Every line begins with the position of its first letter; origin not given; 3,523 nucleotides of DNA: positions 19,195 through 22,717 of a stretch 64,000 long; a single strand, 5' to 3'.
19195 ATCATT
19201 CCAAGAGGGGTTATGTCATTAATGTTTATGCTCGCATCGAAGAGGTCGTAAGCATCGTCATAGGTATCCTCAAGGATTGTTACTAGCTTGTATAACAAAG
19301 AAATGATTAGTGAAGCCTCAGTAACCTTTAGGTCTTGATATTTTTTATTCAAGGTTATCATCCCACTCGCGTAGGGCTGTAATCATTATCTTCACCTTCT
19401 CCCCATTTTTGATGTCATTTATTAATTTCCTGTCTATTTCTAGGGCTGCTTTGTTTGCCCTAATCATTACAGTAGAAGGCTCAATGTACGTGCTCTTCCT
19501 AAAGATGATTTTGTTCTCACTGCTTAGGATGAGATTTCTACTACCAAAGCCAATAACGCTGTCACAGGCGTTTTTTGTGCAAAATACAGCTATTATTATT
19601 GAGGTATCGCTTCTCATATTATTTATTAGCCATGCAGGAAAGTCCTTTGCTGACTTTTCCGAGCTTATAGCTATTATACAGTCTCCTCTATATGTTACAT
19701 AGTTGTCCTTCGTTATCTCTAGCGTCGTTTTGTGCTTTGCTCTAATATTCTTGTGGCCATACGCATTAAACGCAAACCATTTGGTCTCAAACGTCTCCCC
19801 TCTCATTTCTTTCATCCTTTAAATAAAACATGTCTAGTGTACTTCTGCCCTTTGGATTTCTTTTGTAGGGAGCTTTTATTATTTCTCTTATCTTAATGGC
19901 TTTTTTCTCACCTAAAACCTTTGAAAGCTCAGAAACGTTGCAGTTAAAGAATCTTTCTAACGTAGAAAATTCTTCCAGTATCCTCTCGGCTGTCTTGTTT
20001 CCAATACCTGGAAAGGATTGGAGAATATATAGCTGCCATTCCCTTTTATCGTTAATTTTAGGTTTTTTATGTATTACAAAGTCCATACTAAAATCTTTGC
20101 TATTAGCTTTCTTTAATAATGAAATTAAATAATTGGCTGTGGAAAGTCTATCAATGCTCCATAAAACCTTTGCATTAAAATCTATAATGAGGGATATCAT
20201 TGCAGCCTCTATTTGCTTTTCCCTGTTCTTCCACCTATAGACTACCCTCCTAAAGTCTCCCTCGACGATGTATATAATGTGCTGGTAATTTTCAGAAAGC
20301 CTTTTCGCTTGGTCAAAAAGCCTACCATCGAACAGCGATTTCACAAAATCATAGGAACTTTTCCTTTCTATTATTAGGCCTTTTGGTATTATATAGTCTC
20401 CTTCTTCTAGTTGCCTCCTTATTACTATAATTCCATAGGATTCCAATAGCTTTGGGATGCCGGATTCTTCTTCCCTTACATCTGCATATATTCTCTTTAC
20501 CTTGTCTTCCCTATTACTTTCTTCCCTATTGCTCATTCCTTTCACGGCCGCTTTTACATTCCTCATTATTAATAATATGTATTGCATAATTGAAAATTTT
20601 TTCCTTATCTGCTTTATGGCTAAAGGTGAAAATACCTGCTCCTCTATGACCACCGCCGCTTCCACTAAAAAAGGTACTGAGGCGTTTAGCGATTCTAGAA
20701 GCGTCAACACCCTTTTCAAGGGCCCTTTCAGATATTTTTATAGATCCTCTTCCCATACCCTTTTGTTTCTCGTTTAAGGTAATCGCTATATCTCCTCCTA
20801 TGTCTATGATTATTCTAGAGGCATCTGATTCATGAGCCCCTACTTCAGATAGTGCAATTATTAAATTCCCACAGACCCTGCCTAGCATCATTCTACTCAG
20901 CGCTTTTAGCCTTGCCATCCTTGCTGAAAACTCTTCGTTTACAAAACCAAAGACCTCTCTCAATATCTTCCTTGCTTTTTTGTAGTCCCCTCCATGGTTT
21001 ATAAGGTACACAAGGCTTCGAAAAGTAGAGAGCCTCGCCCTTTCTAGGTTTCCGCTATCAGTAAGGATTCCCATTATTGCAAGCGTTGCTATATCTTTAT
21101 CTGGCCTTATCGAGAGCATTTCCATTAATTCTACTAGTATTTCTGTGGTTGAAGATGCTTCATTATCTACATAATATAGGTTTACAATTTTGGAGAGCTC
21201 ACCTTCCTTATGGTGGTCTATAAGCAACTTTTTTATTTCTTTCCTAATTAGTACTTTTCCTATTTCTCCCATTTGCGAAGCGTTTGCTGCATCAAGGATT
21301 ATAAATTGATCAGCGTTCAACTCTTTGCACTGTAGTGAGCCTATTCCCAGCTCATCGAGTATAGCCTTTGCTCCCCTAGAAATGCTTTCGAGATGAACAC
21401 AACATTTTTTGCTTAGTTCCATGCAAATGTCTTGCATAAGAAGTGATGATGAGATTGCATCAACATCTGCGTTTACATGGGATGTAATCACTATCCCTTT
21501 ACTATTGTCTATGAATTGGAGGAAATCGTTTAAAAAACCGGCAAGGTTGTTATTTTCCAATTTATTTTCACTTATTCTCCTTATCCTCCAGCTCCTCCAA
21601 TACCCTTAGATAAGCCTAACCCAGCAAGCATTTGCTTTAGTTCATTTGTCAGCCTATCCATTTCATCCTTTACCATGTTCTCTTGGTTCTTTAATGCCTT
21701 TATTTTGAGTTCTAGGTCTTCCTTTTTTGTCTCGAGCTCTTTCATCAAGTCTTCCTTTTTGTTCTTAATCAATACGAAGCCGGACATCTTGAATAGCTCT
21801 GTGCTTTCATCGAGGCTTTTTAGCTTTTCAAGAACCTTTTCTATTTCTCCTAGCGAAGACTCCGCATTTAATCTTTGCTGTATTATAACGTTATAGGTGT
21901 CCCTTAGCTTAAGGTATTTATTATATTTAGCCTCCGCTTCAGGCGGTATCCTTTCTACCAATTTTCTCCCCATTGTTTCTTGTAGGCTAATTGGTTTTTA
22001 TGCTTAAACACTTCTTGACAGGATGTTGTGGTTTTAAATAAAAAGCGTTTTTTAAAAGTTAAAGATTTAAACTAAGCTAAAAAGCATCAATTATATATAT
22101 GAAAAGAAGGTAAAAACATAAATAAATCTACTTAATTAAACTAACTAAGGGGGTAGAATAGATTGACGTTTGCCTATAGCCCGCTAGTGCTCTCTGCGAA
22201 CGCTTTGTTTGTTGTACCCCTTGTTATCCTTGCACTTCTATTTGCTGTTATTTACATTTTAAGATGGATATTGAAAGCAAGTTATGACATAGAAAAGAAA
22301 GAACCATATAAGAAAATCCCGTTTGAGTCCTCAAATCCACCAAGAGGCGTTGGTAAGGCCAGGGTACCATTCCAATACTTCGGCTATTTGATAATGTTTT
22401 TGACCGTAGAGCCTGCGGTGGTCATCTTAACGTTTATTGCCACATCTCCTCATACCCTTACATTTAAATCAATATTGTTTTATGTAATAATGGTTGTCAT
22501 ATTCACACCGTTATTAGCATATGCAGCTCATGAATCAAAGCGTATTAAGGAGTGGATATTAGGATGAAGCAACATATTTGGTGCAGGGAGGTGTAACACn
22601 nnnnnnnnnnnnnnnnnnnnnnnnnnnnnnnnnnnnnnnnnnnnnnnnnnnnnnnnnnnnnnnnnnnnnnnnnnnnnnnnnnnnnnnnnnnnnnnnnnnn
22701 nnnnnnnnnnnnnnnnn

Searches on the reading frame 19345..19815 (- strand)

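Call 48: search_protein_families(library=pfam, proteins=[window:19345-19815:-], max_evalue=0.001)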
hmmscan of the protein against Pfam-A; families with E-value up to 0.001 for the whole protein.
window:19345-19815:- (156 aa): 1 family
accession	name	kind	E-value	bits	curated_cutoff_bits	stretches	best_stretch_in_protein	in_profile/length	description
PF04027.18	DUF371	-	7.2e-48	162.4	25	1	17-146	2-131/133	Domain of unknown function (DUF371)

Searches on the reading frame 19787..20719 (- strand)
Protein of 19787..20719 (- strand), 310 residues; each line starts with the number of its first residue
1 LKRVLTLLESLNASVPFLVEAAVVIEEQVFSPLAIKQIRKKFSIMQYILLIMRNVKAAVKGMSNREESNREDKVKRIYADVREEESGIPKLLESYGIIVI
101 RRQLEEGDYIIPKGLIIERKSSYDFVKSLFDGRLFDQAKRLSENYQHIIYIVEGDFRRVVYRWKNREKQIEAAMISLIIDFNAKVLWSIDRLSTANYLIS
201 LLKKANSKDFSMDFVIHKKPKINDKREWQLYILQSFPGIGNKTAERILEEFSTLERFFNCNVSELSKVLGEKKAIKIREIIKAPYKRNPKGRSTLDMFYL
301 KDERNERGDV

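Call 73: search_protein_families(library=pfam, proteins=[window:19787-20719:-], max_evalue=0.0001)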
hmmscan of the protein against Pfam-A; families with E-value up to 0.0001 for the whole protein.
window:19787-20719:- (310 aa): 2 families
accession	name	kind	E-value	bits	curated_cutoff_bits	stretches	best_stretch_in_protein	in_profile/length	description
PF02732.21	ERCC4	-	1.7e-26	93.3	24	1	80-200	2-139/140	ERCC4 domain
PF14520.12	HHH_5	-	2e-09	38.2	27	1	233-281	4-55/57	Helix-hairpin-helix domain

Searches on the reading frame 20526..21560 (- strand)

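Call 48: search_protein_families(library=pfam, proteins=[window:20526-21560:-], max_evalue=0.001)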
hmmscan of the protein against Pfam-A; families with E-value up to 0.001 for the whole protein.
window:20526-21560:- (344 aa): 2 families
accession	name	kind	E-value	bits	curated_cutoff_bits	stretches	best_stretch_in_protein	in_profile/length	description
PF01368.27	DHH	-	5.2e-16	59.5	28.1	1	23-165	2-125/125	DHH family, N-terminal domain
PF02272.25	DHHA1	-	9.8e-07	29.6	25.9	1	258-330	33-100/102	DHHA1 domain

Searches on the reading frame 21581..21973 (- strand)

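Call 48: search_protein_families(library=pfam, proteins=[window:21581-21973:-], max_evalue=0.001)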
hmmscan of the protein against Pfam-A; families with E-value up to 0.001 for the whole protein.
window:21581-21973:- (130 aa): 1 family
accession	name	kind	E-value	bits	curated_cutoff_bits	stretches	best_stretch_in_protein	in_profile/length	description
PF01920.25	Prefoldin_2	-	9.4e-20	71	27.6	1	15-117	2-104/106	Prefoldin subunit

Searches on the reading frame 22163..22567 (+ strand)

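Call 48: search_protein_families(library=pfam, proteins=[window:22163-22567:+], max_evalue=0.001)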
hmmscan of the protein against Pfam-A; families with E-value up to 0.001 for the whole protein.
window:22163-22567:+ (134 aa): 1 family
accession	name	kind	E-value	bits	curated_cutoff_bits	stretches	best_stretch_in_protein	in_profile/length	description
PF00507.24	Oxidored_q4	-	9.5e-09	35.8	23.3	1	30-123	4-93/99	NADH-ubiquinone/plastoquinone oxidoreductase, chain 3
